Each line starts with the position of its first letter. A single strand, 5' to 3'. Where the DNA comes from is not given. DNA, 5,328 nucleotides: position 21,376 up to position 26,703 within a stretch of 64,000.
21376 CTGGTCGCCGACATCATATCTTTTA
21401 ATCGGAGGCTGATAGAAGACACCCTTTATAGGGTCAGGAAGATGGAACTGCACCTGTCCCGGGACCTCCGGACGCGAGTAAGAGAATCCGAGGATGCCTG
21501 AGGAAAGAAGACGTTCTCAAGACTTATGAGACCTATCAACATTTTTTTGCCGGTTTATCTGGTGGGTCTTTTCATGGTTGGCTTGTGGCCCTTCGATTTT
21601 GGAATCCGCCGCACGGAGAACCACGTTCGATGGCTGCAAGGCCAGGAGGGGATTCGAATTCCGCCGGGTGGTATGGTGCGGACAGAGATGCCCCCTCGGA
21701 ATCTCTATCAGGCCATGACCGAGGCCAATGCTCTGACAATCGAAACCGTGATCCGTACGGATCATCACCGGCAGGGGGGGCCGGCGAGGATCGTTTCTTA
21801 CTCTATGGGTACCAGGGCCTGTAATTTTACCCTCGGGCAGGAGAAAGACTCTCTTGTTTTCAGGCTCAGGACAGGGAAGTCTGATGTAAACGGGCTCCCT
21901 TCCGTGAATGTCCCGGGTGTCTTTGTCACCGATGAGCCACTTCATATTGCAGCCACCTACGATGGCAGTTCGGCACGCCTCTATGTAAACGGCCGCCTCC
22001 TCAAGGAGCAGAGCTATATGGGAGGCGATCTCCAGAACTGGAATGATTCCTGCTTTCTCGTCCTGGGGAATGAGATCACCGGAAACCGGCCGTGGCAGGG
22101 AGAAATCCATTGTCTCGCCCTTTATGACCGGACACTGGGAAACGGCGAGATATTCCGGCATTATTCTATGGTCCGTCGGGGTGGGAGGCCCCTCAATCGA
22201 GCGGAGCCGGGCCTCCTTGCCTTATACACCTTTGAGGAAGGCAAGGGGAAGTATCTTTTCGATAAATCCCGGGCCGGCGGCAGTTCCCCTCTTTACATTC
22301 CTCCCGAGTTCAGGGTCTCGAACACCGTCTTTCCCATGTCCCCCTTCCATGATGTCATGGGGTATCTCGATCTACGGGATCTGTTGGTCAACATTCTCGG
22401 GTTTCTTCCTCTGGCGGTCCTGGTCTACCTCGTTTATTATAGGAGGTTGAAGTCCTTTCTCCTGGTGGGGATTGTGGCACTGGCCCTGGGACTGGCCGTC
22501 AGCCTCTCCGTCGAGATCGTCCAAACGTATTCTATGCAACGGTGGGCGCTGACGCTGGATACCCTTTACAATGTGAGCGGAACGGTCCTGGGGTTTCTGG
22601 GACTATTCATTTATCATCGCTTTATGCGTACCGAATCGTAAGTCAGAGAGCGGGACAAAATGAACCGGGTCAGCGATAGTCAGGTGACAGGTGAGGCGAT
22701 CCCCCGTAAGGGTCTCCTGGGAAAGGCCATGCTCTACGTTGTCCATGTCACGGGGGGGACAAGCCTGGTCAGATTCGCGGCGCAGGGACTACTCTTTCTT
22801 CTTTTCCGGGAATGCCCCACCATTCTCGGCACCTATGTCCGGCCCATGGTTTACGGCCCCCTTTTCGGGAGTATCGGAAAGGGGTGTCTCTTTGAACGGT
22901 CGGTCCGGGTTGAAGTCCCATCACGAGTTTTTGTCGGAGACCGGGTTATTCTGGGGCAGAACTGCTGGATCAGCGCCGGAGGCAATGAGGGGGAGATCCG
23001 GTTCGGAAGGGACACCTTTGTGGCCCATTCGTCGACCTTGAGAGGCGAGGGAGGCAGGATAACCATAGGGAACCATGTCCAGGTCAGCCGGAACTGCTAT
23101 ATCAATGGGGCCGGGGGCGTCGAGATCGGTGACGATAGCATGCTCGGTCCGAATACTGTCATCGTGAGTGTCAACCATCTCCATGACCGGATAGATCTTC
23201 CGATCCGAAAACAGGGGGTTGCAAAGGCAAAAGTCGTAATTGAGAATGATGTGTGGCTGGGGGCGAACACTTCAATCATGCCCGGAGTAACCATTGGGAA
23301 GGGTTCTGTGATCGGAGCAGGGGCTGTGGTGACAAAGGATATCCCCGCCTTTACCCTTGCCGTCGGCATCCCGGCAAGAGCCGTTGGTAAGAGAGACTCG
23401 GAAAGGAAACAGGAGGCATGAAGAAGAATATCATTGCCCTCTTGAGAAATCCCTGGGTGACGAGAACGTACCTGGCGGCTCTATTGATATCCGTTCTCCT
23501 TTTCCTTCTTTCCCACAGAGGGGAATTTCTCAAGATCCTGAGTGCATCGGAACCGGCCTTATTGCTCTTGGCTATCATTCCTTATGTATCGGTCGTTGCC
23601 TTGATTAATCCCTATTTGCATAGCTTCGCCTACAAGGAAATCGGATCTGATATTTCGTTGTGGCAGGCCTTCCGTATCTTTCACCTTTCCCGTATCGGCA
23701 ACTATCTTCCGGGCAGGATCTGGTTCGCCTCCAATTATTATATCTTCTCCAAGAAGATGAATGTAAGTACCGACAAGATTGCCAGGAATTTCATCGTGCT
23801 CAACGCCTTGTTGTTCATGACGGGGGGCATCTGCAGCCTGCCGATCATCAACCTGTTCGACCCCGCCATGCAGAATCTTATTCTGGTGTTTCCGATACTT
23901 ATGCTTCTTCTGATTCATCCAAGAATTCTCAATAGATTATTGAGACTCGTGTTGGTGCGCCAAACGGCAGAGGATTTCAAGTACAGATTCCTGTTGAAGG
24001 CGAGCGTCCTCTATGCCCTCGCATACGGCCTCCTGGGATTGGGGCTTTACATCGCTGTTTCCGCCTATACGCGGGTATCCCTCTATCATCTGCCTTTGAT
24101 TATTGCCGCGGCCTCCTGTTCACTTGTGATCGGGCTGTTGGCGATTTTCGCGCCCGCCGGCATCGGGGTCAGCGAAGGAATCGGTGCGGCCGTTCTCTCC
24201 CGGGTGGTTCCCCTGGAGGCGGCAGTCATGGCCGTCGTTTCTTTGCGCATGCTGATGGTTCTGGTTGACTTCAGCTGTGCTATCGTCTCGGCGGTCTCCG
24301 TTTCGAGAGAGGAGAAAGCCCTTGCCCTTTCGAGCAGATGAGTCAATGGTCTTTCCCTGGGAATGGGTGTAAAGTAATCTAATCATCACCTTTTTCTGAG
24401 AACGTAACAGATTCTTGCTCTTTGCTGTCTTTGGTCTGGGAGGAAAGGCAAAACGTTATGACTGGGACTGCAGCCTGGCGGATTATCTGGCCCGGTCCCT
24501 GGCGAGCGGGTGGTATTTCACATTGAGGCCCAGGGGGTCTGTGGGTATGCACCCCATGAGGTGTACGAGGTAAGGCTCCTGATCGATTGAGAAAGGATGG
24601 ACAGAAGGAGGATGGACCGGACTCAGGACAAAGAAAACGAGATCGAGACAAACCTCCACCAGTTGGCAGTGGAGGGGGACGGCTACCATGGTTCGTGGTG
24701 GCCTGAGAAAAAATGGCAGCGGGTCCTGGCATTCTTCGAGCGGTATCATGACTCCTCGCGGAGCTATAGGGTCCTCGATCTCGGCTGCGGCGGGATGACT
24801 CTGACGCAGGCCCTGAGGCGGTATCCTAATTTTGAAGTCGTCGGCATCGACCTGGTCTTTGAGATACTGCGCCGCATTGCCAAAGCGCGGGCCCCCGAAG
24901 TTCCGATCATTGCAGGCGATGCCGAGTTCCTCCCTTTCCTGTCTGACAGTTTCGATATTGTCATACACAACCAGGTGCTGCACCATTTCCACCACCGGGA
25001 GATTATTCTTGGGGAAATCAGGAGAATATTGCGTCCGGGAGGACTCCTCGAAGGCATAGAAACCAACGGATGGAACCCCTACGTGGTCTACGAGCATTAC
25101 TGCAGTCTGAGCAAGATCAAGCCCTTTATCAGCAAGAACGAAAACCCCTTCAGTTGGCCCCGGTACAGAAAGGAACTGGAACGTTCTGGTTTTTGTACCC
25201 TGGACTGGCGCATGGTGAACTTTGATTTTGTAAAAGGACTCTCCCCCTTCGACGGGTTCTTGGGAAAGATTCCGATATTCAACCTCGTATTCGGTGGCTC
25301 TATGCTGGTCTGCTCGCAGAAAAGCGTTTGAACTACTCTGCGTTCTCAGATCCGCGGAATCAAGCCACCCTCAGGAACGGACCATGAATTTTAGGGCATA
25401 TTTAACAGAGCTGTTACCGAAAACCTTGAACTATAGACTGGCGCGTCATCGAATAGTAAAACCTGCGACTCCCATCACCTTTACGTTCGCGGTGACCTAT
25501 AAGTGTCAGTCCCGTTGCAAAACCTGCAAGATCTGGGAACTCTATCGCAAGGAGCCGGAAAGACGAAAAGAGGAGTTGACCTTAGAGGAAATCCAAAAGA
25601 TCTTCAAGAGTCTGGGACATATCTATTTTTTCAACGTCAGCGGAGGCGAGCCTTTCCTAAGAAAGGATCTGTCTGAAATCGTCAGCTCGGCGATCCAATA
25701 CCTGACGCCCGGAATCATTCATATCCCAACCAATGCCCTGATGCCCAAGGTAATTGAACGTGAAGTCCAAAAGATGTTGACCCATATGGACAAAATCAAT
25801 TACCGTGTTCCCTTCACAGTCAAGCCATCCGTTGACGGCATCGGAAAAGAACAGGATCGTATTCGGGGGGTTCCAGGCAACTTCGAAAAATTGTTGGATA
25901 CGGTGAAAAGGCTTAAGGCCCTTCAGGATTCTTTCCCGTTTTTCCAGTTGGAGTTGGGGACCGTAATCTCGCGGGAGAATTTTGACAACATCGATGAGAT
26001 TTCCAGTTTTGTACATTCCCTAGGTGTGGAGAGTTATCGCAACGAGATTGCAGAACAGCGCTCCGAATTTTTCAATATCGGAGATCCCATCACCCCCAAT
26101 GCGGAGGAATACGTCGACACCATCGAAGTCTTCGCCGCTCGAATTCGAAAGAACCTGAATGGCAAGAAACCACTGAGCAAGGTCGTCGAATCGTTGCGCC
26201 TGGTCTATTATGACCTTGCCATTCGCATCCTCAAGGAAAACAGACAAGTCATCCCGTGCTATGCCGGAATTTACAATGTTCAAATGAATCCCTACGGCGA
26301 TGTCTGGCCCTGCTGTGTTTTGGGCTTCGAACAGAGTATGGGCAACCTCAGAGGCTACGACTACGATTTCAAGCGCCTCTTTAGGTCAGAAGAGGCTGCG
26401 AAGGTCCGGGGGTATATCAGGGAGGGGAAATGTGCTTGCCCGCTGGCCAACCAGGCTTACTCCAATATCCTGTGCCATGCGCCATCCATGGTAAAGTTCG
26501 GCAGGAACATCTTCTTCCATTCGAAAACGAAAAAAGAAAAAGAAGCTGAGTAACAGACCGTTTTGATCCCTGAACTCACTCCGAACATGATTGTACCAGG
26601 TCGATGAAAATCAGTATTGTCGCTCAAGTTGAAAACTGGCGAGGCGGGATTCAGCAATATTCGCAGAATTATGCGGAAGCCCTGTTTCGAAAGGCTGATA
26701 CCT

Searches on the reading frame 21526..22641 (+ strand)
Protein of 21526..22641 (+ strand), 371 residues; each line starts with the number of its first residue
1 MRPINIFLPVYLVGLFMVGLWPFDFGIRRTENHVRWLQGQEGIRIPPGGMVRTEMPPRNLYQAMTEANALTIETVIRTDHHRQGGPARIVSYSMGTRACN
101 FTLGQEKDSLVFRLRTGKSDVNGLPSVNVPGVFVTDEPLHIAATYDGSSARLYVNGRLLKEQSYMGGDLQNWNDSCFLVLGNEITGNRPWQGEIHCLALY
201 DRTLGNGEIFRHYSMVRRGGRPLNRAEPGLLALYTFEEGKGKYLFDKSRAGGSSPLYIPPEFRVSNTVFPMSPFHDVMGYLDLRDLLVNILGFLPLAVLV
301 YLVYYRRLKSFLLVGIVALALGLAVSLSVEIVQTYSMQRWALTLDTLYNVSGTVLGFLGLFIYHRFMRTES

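Call 10: search_protein_families(library=ncbifam, proteins=[window:21526-22641:+], max_evalue=0.01)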
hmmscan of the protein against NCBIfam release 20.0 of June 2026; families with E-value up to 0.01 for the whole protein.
window:21526-22641:+ (371 aa): 0 families

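Call 22: search_protein_families(library=pfam, proteins=[window:21526-22641:+], max_evalue=0.01)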
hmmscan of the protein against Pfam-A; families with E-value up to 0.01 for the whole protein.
window:21526-22641:+ (371 aa): 2 families
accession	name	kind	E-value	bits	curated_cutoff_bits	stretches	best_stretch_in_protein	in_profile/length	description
PF13385.13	Laminin_G_3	-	1.3e-17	64.7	27.6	1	64-209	14-150/151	Concanavalin A-like lectin/glucanases superfamily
PF04892.17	VanZ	-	3.2e-11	44.4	30.1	1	269-362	34-124/126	VanZ like family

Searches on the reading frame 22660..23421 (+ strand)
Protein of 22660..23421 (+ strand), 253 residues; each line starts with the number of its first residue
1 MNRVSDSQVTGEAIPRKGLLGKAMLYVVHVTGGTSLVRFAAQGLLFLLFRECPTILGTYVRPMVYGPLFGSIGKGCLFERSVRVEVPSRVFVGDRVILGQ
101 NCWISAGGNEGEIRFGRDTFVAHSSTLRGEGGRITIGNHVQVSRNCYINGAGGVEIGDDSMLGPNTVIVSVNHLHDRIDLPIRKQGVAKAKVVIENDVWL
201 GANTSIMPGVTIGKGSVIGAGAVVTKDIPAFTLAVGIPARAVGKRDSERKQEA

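Call 22: search_protein_families(library=pfam, proteins=[window:22660-23421:+], max_evalue=0.01)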
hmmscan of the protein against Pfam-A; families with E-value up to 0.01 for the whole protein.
window:22660-23421:+ (253 aa): 3 families
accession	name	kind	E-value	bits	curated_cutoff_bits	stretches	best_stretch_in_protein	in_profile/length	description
PF00132.30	Hexapep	-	4.5e-19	67.7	27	2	192-226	2-36/36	Bacterial transferase hexapeptide (six repeats)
PF14602.12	Hexapep_2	-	2.4e-13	50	27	1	192-226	2-34/34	Hexapeptide repeat of succinyl-transferase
PF25084.1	LbH_EIF2B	-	5.2e-05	23.6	54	1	132-223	20-104/105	EIF2B subunit epsilon LbH domain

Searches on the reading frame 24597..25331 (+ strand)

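Call 22: search_protein_families(library=pfam, proteins=[window:24597-25331:+], max_evalue=0.01)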
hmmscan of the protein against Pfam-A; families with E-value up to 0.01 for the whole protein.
window:24597-25331:+ (244 aa): 12 families
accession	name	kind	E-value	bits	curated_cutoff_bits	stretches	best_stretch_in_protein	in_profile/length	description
PF08241.18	Methyltransf_11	-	6.3e-21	75.3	21.2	1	60-151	1-93/95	Methyltransferase domain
PF13649.12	Methyltransf_25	-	2.8e-18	66.8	27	1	59-149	1-97/97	Methyltransferase domain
PF13847.12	Methyltransf_31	-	6.1e-15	55.6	27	1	55-151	3-107/145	Methyltransferase domain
PF08242.18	Methyltransf_12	-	4e-13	50.4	30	1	60-151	1-98/98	Methyltransferase domain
PF13489.12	Methyltransf_23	-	1.9e-12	47.6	27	1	39-155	8-118/164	Methyltransferase domain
PF01209.24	Ubie_methyltran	-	3.7e-10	40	20.1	1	38-178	33-177/233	ubiE/COQ5 methyltransferase family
PF07021.18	MetW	-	4.4e-07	30.2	21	1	57-145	15-102/193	Methionine biosynthesis protein MetW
PF05148.21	Methyltransf_8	-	5.2e-05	23.6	27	1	33-152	53-155/219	Hypothetical methyltransferase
PF00891.24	Methyltransf_2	-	0.00023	21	22.3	1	55-150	62-161/210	O-methyltransferase domain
PF08003.17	Methyltransf_9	-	0.00047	19.7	23.8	1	32-151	96-217/315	Protein of unknown function (DUF1698)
PF03141.22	Methyltransf_29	-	0.0034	16.4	23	1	53-150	115-214/506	Putative S-adenosyl-L-methionine-dependent methyltransferase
PF20922.3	Anamorsin_N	-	0.0044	17.2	27.1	1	117-151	50-85/163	Anamorsin, N-terminal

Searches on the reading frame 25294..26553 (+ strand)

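Call 22: search_protein_families(library=pfam, proteins=[window:25294-26553:+], max_evalue=0.01)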
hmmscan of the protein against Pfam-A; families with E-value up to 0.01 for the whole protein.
window:25294-26553:+ (419 aa): 4 families
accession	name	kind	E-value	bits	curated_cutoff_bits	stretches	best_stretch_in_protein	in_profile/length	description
PF04055.27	Radical_SAM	-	3.9e-12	47.1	29.5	1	67-210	3-139/166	Radical SAM superfamily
PF13186.11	SPASM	-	8.9e-05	23.1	21.5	1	322-382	1-66/67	Iron-sulfur cluster-binding domain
PF13353.11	Fer4_12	-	0.0049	17.6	22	0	70-166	14-110/137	4Fe-4S single cluster domain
PF19581.5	Glyoxalase_7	-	0.0062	16.9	23.6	0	225-287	65-127/133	Glyoxalase superfamily protein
